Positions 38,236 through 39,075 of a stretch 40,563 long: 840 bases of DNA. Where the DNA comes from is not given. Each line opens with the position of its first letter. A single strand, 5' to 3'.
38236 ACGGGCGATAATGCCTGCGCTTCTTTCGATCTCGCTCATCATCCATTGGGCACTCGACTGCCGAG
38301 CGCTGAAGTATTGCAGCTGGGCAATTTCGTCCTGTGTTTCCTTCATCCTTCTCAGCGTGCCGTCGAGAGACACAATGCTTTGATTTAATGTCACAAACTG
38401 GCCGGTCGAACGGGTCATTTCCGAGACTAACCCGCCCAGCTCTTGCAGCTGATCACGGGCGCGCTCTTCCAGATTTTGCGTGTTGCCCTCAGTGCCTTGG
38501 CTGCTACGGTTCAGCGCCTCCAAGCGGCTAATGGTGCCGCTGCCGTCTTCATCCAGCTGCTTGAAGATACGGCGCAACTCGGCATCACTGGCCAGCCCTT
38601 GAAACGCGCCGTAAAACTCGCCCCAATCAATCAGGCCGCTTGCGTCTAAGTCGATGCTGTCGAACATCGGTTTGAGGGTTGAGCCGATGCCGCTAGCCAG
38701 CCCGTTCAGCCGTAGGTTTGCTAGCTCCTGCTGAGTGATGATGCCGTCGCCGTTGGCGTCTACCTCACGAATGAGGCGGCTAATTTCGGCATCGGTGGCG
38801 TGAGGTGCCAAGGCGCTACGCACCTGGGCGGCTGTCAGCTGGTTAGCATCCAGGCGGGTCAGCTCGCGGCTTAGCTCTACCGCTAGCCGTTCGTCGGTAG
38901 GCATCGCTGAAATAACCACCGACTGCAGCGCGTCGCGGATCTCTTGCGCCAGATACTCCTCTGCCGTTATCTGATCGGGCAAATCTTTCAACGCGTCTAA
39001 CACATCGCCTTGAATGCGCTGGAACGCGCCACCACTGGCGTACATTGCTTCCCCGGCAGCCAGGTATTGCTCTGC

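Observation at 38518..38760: Three canonical EF-hand calcium-binding loops inside the tape-measure protein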

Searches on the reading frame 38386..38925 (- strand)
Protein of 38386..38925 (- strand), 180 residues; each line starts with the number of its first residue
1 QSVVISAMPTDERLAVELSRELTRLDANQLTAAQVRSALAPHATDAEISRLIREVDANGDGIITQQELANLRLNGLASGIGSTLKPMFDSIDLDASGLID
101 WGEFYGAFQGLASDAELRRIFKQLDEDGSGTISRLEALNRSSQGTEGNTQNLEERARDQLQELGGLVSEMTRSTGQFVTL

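Call 6: search_protein_families(library=pfam, proteins=[window:38440-38901:-], max_evalue=1)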
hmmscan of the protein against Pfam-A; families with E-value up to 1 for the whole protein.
window:38440-38901:- (154 aa): 10 families
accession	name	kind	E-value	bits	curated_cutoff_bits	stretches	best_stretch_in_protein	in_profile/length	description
PF13499.12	EF-hand_7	-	1.4e-16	61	30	3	75-128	3-61/67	EF-hand domain pair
PF00036.39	EF-hand_1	-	3.1e-16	58.1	25.4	3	39-62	1-24/29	EF hand domain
PF13405.12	EF-hand_6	-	9.1e-15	53.4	25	3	108-128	1-21/30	EF-hand domain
PF13202.12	EF-hand_5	-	2.2e-14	52.6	25.9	3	110-128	2-20/25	EF hand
PF13833.12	EF-hand_8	-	2.5e-11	43.6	28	3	34-62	21-49/54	EF-hand domain pair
PF25578.1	EF-hand_STIM1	-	0.016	15.7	32.2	0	109-129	23-43/80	Stromal interaction molecule 1-like, EF-hand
PF10591.15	SPARC_Ca_bdg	-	0.023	15.4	22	1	44-96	60-110/113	Secreted protein acidic and rich in cysteine Ca binding region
PF00404.24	Dockerin_1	-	0.17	12.5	22.9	0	27-63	18-52/57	Dockerin type I domain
PF08766.16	DEK_C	-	0.17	12.3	24.8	0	1-31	1-31/54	DEK C terminal domain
PF06854.16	Phage_Gp15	-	0.19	12.1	23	1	82-114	111-143/170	Bacteriophage Gp15 protein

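Call 24: find_homologous_proteins(query=window:38386-38925:-, max_evalue=0.001)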
Query window:38386-38925:- (180 aa): 1 proteins with E <= 0.001 among 874 candidates.
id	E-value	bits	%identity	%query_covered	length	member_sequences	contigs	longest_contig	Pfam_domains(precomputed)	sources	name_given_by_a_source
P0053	1.4e-29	121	60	61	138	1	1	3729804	PF13405.13,PF13499.13,PF13202.13,PF00036.39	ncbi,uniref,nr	ncbi:EF-hand domain-containing protein [Halomonas elongata]|uniref:EF-hand domain-containing protein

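Call 26: find_encoding_contigs(protein=P0053, flank=10000, max_places=3)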
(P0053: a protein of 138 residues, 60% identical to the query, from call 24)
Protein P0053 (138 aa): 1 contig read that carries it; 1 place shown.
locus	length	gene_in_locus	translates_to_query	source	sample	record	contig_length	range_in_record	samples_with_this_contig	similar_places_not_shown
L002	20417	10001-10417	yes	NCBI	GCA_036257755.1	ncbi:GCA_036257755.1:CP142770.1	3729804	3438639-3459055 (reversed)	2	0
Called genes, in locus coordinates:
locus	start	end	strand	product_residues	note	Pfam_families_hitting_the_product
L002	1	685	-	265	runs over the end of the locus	PF03328:HpcH_HpaI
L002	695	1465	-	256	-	PF00106:adh_short, PF08659:KR, PF13561:adh_short_C2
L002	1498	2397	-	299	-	PF04909:Amidohydro_2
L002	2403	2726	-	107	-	PF05336:rhaM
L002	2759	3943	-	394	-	PF02746:MR_MLE_N, PF13378:MR_MLE_C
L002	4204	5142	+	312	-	PF00126:HTH_1, PF03466:LysR_substrate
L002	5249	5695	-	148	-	PF00582:Usp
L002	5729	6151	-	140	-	PF00145:DNA_methylase (weak)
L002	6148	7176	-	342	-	PF00145:DNA_methylase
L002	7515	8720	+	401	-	PF27507:DjlA_TM (weak)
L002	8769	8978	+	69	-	-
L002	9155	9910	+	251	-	PF13499:EF-hand_7 (faint), PF13833:EF-hand_8 (faint), PF00404:Dockerin_1 (faint), PF00036:EF-hand_1 (faint), PF13202:EF-hand_5 (faint), PF13405:EF-hand_6 (faint)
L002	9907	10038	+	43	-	-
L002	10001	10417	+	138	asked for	PF00036:EF-hand_1 (faint), PF13405:EF-hand_6 (faint), PF13499:EF-hand_7 (faint), PF13202:EF-hand_5 (weak)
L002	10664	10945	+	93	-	-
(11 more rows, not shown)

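Call 31: search_solved_structures(query=A1, max_evalue=0.001, show_alignments=2)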
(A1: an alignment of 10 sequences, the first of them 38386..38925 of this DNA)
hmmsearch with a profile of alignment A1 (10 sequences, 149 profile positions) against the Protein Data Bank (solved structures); distinct sequences matched with E-value up to 0.001: 364 (the best 60 are shown).
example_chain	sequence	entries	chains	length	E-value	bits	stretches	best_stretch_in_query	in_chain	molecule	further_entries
9vhu_A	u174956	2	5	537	1.8e-12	50.7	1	53-112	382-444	Calcium-dependent protein kinase 3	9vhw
7jtk_M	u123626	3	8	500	9.2e-12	48.4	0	9-76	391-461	Flagellar radial spoke protein 7 | Radial spoke protein 7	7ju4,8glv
2aao_A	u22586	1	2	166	9.4e-12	48.3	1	45-110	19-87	Calcium-dependent protein kinase, isoform AK1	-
9u9d_A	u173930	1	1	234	9.5e-12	48.3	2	5-107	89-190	Myosin light chain kinase, smooth muscle, deglutamylated form,Green fluorescent protein,Ca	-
8rx8_A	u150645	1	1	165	1e-11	48.2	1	55-107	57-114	Probable calcium-binding protein CML18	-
3wlc_A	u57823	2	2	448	2.4e-11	47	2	22-107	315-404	Myosin light chain kinase, Green fluorescent protein, Calmodulin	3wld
3u0k_A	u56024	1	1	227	3.9e-11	46.3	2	22-107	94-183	RCaMP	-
3l19_A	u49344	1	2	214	4.4e-11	46.2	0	52-104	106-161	Calcium/calmodulin dependent protein kinase with a kinase domain and 4 calmodulin like EF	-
9k8w_A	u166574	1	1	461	1.2e-10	44.7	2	21-107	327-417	Calcium indicator GCaMP6s-BrUS,Calmodulin-1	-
3i79_A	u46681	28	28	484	1.4e-10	44.5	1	48-107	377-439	Calmodulin-domain protein kinase 1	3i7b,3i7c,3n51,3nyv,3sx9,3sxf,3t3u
2m7n_A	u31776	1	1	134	1.5e-10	44.4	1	20-108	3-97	Calcium-binding protein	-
3ku2_A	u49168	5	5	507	1.7e-10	44.3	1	48-107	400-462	Calmodulin-domain protein kinase 1 | Non-specific serine/threonine protein kinase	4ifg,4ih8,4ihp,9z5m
3hx4_A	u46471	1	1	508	1.7e-10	44.3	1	48-107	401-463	Calmodulin-domain protein kinase 1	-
4ieb_A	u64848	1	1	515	1.8e-10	44.2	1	48-107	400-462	Calmodulin-domain protein kinase 1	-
4yga_A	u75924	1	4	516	1.8e-10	44.2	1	48-107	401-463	Calmodulin-domain protein kinase 1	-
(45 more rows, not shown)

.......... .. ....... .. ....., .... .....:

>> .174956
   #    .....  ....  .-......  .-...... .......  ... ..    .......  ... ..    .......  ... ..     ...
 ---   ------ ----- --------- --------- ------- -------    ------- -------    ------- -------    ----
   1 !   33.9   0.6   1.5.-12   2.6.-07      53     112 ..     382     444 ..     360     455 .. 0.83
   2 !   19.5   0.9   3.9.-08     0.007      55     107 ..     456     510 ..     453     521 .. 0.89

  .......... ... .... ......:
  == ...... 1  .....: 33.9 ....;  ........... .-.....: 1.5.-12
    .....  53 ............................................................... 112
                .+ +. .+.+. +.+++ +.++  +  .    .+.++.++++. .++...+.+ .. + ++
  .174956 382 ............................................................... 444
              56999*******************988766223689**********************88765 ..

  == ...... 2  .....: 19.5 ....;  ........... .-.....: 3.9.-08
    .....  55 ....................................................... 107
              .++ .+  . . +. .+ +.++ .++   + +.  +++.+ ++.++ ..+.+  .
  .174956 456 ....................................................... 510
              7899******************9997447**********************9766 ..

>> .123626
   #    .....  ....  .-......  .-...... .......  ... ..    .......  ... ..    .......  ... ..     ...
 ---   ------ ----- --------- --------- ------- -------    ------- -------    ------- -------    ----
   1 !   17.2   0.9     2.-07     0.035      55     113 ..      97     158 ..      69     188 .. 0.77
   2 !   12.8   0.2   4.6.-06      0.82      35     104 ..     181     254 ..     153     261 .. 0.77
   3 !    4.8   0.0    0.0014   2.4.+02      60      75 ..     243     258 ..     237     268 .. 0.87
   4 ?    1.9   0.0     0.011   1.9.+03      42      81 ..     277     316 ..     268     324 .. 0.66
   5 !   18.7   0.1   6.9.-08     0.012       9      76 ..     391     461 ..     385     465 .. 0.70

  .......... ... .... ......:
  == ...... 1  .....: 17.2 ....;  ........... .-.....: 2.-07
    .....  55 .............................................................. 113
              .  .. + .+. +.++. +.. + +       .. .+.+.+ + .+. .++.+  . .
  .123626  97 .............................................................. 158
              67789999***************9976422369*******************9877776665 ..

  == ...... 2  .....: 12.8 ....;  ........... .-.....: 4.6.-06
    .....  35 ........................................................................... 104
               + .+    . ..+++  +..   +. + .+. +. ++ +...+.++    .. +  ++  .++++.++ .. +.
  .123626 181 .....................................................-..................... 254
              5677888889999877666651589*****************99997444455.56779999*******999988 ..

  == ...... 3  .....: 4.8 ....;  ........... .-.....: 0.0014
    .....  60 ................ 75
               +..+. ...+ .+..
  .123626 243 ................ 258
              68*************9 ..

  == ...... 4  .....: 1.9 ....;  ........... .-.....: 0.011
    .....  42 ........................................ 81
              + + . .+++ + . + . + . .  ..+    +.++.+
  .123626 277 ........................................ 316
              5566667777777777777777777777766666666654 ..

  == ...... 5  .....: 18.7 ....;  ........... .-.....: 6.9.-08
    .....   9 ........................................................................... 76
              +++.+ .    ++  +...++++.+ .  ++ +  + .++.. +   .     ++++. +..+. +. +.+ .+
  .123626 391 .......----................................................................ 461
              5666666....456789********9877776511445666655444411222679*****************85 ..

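Call 40: predict_structure(alignment_id=A2)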
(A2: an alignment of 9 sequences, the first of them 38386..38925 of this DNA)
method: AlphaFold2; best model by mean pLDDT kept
length: 180 residues; sequences in the alignment: 9
mean_pLDDT: 59.6   pTM: 0.40
mean pLDDT of the five models: 59.6, 53.0, 51.6, 49.8, 49.5
residues with pLDDT >= 90: 0; 70-90: 50; 50-70: 84; < 50: 46
segments of 3 or more residues with pLDDT < 50: 1-9, 142-157, 159-163, 165-180
pLDDT, mean of each block of 10 residues (from residue 1): 31 64 71 70 67 67 66 59 59 67 76 72 75 65 37 42 42 40
secondary structure, 60 per line:
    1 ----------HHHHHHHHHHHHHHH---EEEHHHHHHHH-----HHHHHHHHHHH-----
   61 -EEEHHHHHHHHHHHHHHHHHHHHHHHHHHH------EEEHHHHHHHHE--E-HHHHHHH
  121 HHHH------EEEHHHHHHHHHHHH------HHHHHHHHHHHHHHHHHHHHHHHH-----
elements in order: H11-25 E29-31 H32-39 H45-55 E62-64 H65-91 E98-100 H101-108 H114-124 E131-133 H134-145 H152-175

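Call 44: fold_search(model_id=the predicted structure, library=pdb)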
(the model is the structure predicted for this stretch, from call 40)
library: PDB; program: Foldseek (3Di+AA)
matches with E <= 10: 913; with E <= 0.001: 110
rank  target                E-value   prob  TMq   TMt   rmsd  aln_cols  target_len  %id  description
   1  8glv_FO               2.0e-05  1.00  0.31  0.34  12.5       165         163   22  96-nm repeat unit of doublet microtubules from Chlamydomonas reinhardtii flagella (released 2023-05-31)
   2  1y6w                  4.2e-05  1.00  0.28  0.35  11.3       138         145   23  Trapped intermediate of calmodulin (released 2005-03-01)
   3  2ggm_B                7.4e-05  1.00  0.28  0.35  11.4       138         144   20  Human centrin 2 xeroderma pigmentosum group C protein complex (released 2006-04-25)
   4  2obh_A                9.3e-05  1.00  0.29  0.35  11.3       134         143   19  Centrin-XPC peptide (released 2007-10-09)
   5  8k9z_B                9.9e-05  1.00  0.27  0.33  12.5       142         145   20  Crystal structure of Vibrio vulnificus RID-dependent transforming NADase domain (RDTND)/calmodulin-binding domain of R (released 2024-07-10)
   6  1a2x_A                1.1e-04  1.00  0.37  0.41   6.9       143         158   22  COMPLEX OF TROPONIN C WITH A 47 RESIDUE (1-47) FRAGMENT OF TROPONIN I (released 1998-07-15)
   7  5k8q_A                1.2e-04  1.00  0.33  0.39   8.5       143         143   22  Crystal Structure of Calcium-loaded Calmodulin in complex with STRA6 CaMBP2-site peptide. (released 2016-08-24)
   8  6y4p_A                1.3e-04  1.00  0.28  0.35  13.1       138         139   22  Calmodulin N53I variant bound to cardiac ryanodine receptor (RyR2) calmodulin binding domain (released 2020-04-29)
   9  4hex_B                1.6e-04  1.00  0.29  0.36   9.8       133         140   21  A novel conformation of calmodulin (released 2013-03-06)
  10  6daf_A                1.6e-04  1.00  0.31  0.37  12.3       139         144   22  2.4 Angstrom crystal structure of the F141L Ca/CaM:CaV1.2 IQ domain complex (released 2018-10-17)
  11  1k90_D                1.6e-04  1.00  0.28  0.34  14.2       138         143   22  Crystal structure of the adenylyl cyclase domain of anthrax edema factor (EF) in complex with calmodulin and 3' deoxy- (released 2002-01-23)
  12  9ijj_3D               1.6e-04  1.00  0.30  0.35  10.5       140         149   24  In situ structure of the central apparatus in mouse sperm axoneme. (released 2025-06-04)
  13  2be6_A                1.6e-04  1.00  0.29  0.36  12.3       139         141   22  2.0 A crystal structure of the CaV1.2 IQ domain-Ca/CaM complex (released 2005-11-15)
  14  2ggm_A                1.7e-04  1.00  0.28  0.34  11.1       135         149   20  Human centrin 2 xeroderma pigmentosum group C protein complex (released 2006-04-25)
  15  2v01                  1.8e-04  1.00  0.33  0.40  12.4       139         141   22  Recombinant vertebrate calmodulin complexed with Pb (released 2007-08-14)
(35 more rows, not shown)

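Call 45: search_protein_representatives(alignment_id=A2)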
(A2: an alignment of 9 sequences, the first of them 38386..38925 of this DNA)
Query: 9 sequences, 155 profile positions. Proteins with E-value up to 0.001 (for the whole library): 19544; up to 1e-10: 1506; up to 1e-30: 138. The best 150 are listed.
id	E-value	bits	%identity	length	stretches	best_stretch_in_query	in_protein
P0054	1.7e-159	541.3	-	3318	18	58-133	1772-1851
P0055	9.7e-131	447.9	-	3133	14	6-133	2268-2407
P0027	2.9e-97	339.1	-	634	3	19-154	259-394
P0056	4.7e-93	325.4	-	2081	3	7-155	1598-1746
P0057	2.7e-90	316.5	-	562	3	7-136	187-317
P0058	2.5e-82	290.6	-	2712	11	59-122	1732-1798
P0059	9.8e-82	288.7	-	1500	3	6-134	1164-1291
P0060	5.7e-81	286.2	-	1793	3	8-134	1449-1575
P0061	2.1e-79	281.1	-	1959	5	7-134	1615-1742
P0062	8.1e-78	276.0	-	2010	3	6-131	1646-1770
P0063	2.2e-75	268.1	-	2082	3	8-120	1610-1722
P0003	7.1e-75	266.4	-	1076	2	6-155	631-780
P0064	1.3e-72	259.1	-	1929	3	6-155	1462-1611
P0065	4.5e-72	257.3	-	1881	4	6-151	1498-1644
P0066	6.6e-69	247.0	-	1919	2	6-155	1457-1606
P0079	5.2e-60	218.1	-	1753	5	8-126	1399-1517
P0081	4.1e-58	212.0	-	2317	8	55-124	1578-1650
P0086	5.8e-55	201.7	-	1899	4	61-125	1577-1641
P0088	9.9e-54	197.7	-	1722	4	60-123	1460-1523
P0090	9.5e-53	194.5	-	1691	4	37-119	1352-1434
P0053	8.8e-52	191.4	-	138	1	21-138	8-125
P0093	1.1e-50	187.8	-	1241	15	69-154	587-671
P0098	4.9e-49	182.5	-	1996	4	57-120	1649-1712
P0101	7.7e-48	178.6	-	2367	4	36-122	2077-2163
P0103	1.6e-47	177.6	-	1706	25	22-118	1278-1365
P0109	1.1e-45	171.6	-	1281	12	63-114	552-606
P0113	5.9e-45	169.2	-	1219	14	30-121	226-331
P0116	1.5e-44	167.9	-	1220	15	23-117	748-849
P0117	1.6e-44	167.8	-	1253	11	13-91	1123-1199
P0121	2.3e-42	160.8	-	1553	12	67-117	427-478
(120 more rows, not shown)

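Call 47: search_protein_families(library=pfam, proteins=[P0054, P0088, P0086, P0079], max_evalue=0.001)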
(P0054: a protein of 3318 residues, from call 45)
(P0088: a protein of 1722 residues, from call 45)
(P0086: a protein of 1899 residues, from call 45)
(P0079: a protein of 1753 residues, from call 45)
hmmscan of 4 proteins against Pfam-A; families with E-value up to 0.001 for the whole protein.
P0054 (3318 aa): 8 families
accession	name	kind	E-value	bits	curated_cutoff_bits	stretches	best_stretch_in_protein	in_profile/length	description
PF13499.12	EF-hand_7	-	3.5e-117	383.3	30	14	1932-1991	3-64/67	EF-hand domain pair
PF13405.12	EF-hand_6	-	9.1e-80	255.2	25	0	2584-2602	3-21/30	EF-hand domain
PF00036.39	EF-hand_1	-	1.6e-77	249.9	25.4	0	2584-2602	3-21/29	EF hand domain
PF13202.12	EF-hand_5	-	5.6e-47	155.5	25.9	0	2586-2602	4-20/25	EF hand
PF10591.15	SPARC_Ca_bdg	-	1.2e-38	132.4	22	0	2348-2416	50-111/113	Secreted protein acidic and rich in cysteine Ca binding region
PF20155.4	TMP_3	-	9.2e-35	120.5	41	1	213-400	2-187/192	Tape measure protein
PF13833.12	EF-hand_8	-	4.7e-19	68.3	28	0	2101-2139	4-43/54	EF-hand domain pair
PF19793.4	DUF6277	-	0.00016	22.3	32.8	0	2617-2689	4-74/117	Family of unknown function (DUF6277)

P0088 (1722 aa): 7 families
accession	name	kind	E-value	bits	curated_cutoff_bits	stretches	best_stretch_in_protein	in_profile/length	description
PF06791.18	TMP_2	-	7.2e-29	101.4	30.2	1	62-206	65-208/208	Prophage tail length tape measure protein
PF13499.12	EF-hand_7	-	7.1e-22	78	30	1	1329-1376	6-58/67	EF-hand domain pair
PF13405.12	EF-hand_6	-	2.9e-19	67.3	25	0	1360-1383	2-25/30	EF-hand domain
PF00036.39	EF-hand_1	-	2.1e-17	61.7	25.4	0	1360-1380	2-22/29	EF hand domain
PF13202.12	EF-hand_5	-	5.3e-12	45.1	25.9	0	1360-1377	1-18/25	EF hand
PF10591.15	SPARC_Ca_bdg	-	7.3e-09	36.4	22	0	1321-1379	50-109/113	Secreted protein acidic and rich in cysteine Ca binding region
PF13833.12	EF-hand_8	-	1.8e-08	34.4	28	0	1342-1376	5-43/54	EF-hand domain pair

P0086 (1899 aa): 7 families
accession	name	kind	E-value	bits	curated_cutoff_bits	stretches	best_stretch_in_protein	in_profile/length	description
PF20155.4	TMP_3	-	5.5e-26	91.9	41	1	90-281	2-191/192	Tape measure protein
PF13499.12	EF-hand_7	-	1.1e-23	83.8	30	1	1378-1424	8-59/67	EF-hand domain pair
PF13405.12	EF-hand_6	-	2.4e-21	73.8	25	0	1476-1499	2-25/30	EF-hand domain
PF00036.39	EF-hand_1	-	1.1e-20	72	25.4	0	1476-1497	2-23/29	EF hand domain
PF13202.12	EF-hand_5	-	9.7e-13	47.4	25.9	0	1476-1493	1-18/25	EF hand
PF13833.12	EF-hand_8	-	1.3e-09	38.1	28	0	1456-1492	3-43/54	EF-hand domain pair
PF10591.15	SPARC_Ca_bdg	-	3.2e-09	37.5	22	0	1574-1633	49-109/113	Secreted protein acidic and rich in cysteine Ca binding region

P0079 (1753 aa): 9 families
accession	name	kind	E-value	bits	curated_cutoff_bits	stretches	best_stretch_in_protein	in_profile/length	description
PF13499.12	EF-hand_7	-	3e-26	92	30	5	1454-1508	2-61/67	EF-hand domain pair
PF13405.12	EF-hand_6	-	6.3e-25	84.9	25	0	1489-1508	2-21/30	EF-hand domain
PF00036.39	EF-hand_1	-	3.9e-23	79.7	25.4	0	1489-1507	2-20/29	EF hand domain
PF13202.12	EF-hand_5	-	2.4e-20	71.4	25.9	0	1489-1508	1-20/25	EF hand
PF13833.12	EF-hand_8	-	3.7e-12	46.2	28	0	1468-1506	2-44/54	EF-hand domain pair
PF10145.14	PhageMin_Tail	-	5e-11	43.3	33.2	1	22-187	35-201/201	Phage-related minor tail protein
PF10591.15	SPARC_Ca_bdg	-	1e-07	32.7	22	0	1373-1439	42-109/113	Secreted protein acidic and rich in cysteine Ca binding region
PF00404.24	Dockerin_1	-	6.7e-06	26.6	22.9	0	1264-1303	13-50/57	Dockerin type I domain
PF24548.1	EF_EFCAB10_C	-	0.0004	20.4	32.5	0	1321-1348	6-33/60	EFCAB10, C-terminal EF-hand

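Call 70: predict_structure(alignment_id=A4)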
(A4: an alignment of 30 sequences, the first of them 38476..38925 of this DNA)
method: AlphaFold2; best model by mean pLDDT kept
length: 150 residues; sequences in the alignment: 30
mean_pLDDT: 72.7   pTM: 0.54
mean pLDDT of the five models: 72.7, 71.6, 71.3, 70.6, 69.4
residues with pLDDT >= 90: 4; 70-90: 108; 50-70: 20; < 50: 18
segments of 3 or more residues with pLDDT < 50: 1-8, 141-150
pLDDT, mean of each block of 10 residues (from residue 1): 42 69 74 81 79 77 77 68 75 87 86 80 85 76 34
secondary structure, 60 per line:
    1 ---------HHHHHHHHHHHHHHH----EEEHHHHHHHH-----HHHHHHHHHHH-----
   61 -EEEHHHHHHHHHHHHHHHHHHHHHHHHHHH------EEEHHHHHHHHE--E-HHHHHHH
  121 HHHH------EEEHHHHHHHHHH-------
elements in order: H10-24 E29-31 H32-39 H45-55 E62-64 H65-91 E98-100 H101-108 H114-124 E131-133 H134-143

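Call 73: fold_search(model_id=the predicted structure, library=pdb)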
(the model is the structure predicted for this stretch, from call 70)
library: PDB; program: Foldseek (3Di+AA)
matches with E <= 10: 1163; with E <= 0.001: 193
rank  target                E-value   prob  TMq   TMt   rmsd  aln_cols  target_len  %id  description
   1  1y6w                  1.4e-05  1.00  0.34  0.35  12.3       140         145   23  Trapped intermediate of calmodulin (released 2005-03-01)
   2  2obh_A                2.1e-05  1.00  0.34  0.36  12.2       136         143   20  Centrin-XPC peptide (released 2007-10-09)
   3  2ggm_B                3.1e-05  1.00  0.34  0.35  12.2       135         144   18  Human centrin 2 xeroderma pigmentosum group C protein complex (released 2006-04-25)
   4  5d43_A                3.5e-05  1.00  0.38  0.38  13.7       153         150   18  crystal structrue of Mouse centrin 1 in calcium-saturated form (released 2016-09-07)
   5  4bw7_C                3.9e-05  1.00  0.37  0.38  13.8       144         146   21  Calmodulin in complex with strontium (released 2014-01-15)
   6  8rx8                  4.6e-05  1.00  0.34  0.34   9.6       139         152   26  The structure of CML18 in complex with 4 Ca2+ ions (released 2024-10-09)
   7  6y4p_A                4.6e-05  1.00  0.33  0.36  11.8       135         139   21  Calmodulin N53I variant bound to cardiac ryanodine receptor (RyR2) calmodulin binding domain (released 2020-04-29)
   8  2ggm_A                4.9e-05  1.00  0.34  0.34  13.1       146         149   18  Human centrin 2 xeroderma pigmentosum group C protein complex (released 2006-04-25)
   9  1a2x_A                5.8e-05  1.00  0.42  0.40   7.0       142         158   22  COMPLEX OF TROPONIN C WITH A 47 RESIDUE (1-47) FRAGMENT OF TROPONIN I (released 1998-07-15)
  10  5d43_B                5.8e-05  1.00  0.37  0.38  13.4       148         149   17  crystal structrue of Mouse centrin 1 in calcium-saturated form (released 2016-09-07)
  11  9o48_E                5.8e-05  1.00  0.33  0.36  13.1       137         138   21  Cryo-EM structure of the human SK2-4 chimera/calmodulin channel complex in the Ca2+ bound state (released 2025-07-09)
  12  1rfj                  6.2e-05  1.00  0.37  0.37  13.0       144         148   23  Crystal Structure of Potato Calmodulin PCM6 (released 2004-06-29)
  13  1top                  6.2e-05  1.00  0.37  0.35  13.2       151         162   18  STRUCTURE OF CHICKEN SKELETAL MUSCLE TROPONIN-C AT 1.78 ANGSTROMS RESOLUTION (released 1994-01-31)
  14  2lv6_A                6.5e-05  1.00  0.34  0.34  12.6       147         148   23  The complex between Ca-Calmodulin and skeletal muscle myosin light chain kinase from combination of NMR and aqueous an (released 2013-02-20)
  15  4hex_B                6.9e-05  1.00  0.34  0.37  10.0       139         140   20  A novel conformation of calmodulin (released 2013-03-06)
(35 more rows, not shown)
